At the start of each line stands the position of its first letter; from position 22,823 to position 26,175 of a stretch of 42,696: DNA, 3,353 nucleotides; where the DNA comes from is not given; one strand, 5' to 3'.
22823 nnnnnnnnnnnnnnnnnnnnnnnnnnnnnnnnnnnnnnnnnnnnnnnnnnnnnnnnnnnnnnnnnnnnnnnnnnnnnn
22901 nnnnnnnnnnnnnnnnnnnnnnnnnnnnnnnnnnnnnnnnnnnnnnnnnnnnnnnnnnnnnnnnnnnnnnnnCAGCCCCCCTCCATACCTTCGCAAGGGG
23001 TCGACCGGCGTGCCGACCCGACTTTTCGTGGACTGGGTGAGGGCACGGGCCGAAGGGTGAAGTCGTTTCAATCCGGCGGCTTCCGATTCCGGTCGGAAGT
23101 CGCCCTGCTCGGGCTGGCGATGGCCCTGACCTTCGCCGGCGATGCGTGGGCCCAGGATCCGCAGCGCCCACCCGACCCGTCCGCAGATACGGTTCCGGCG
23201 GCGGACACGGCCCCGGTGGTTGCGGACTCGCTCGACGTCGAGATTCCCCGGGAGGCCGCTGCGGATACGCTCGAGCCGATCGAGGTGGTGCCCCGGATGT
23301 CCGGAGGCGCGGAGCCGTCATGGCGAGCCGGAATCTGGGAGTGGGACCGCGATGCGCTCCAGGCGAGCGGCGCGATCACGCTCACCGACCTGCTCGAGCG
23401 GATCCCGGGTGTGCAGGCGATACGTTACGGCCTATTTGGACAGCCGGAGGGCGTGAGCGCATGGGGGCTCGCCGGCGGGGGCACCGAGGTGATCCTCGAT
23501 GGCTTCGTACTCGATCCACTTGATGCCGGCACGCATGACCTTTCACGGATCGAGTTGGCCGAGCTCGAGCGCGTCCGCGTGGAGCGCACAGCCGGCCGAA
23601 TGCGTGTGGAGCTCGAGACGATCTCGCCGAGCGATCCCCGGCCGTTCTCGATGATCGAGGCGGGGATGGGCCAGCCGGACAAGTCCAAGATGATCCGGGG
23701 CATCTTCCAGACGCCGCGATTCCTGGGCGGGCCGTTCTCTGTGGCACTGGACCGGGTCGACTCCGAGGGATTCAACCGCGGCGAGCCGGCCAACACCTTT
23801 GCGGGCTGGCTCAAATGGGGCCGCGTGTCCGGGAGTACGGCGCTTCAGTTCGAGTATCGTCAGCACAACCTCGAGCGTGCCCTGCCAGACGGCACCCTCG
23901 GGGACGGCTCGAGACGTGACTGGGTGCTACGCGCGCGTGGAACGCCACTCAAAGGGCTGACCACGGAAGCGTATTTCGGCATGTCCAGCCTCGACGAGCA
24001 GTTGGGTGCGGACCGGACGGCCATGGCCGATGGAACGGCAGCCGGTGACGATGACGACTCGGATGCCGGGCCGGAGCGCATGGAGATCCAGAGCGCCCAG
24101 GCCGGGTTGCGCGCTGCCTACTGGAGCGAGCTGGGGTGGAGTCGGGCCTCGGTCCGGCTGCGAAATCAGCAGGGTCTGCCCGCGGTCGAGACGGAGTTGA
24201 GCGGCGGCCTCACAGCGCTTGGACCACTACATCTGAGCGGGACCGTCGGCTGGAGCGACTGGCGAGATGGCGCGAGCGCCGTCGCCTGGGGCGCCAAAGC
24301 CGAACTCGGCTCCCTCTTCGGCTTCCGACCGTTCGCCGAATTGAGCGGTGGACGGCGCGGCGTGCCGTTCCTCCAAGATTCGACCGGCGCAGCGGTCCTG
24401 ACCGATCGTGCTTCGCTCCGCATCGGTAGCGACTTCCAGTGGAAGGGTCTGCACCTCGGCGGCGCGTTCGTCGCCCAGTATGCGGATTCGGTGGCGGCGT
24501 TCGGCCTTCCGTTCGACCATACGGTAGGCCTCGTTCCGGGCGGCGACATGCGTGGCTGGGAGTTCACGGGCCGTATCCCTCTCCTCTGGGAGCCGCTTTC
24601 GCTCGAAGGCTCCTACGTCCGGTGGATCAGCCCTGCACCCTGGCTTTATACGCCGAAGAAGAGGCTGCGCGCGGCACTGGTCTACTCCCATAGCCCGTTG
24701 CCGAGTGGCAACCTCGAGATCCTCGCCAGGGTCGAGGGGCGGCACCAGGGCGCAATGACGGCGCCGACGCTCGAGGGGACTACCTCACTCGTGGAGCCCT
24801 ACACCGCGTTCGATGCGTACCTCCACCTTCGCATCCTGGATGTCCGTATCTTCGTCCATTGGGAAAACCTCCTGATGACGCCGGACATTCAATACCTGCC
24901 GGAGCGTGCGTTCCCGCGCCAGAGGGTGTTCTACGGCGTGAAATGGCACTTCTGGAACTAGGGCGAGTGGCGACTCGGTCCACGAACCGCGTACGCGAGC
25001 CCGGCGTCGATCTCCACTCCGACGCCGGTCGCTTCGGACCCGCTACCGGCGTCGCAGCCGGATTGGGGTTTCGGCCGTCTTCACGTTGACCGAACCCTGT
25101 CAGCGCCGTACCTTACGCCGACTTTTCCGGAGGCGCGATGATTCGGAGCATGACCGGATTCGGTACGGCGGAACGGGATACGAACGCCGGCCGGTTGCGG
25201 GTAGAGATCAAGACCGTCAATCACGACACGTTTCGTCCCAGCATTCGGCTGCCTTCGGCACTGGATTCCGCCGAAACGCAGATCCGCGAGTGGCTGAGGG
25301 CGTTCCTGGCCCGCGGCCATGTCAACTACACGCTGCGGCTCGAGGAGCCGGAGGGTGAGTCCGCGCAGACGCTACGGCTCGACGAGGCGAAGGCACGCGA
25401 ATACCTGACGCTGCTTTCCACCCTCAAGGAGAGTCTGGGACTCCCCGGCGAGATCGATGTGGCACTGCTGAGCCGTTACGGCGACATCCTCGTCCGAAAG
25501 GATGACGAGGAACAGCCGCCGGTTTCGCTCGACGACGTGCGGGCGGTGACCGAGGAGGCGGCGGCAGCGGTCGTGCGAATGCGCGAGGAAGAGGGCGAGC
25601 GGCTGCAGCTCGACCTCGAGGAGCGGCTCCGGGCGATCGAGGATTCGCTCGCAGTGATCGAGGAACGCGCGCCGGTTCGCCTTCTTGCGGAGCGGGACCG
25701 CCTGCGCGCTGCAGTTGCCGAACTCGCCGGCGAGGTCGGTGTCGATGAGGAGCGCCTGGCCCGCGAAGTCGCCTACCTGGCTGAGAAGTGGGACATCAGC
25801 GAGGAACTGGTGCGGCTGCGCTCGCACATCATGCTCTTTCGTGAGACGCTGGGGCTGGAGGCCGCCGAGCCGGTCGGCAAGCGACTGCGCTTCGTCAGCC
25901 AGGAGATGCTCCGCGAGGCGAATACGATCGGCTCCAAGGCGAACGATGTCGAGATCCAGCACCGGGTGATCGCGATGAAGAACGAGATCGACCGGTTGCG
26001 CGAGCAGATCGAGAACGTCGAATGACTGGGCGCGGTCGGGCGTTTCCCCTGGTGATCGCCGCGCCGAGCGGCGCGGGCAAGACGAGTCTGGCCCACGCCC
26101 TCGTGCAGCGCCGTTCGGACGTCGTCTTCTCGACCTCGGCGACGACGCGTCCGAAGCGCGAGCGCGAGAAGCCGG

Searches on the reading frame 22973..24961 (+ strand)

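Call 55: search_protein_families(library=pfam, proteins=[window:22973-24961:+], max_evalue=0.001)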
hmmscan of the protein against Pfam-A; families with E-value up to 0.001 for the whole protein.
window:22973-24961:+ (662 aa): 1 family
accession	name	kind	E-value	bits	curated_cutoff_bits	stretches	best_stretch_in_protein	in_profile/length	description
PF07715.20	Plug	-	1.4e-09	38.8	23.9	1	125-207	13-94/107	TonB-dependent Receptor Plug Domain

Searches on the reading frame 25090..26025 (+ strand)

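Call 55: search_protein_families(library=pfam, proteins=[window:25090-26025:+], max_evalue=0.001)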
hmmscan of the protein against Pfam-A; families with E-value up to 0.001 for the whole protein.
window:25090-26025:+ (311 aa): 2 families
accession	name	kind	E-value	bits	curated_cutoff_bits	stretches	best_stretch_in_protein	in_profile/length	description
PF08340.16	YicC-like_C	-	4.5e-39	133.7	27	1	190-311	1-120/120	Endoribonuclease YicC-like, C-terminal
PF03755.18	YicC-like_N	-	7.2e-36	124.4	25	1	18-173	1-155/156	Endoribonuclease YicC-like, N-terminal region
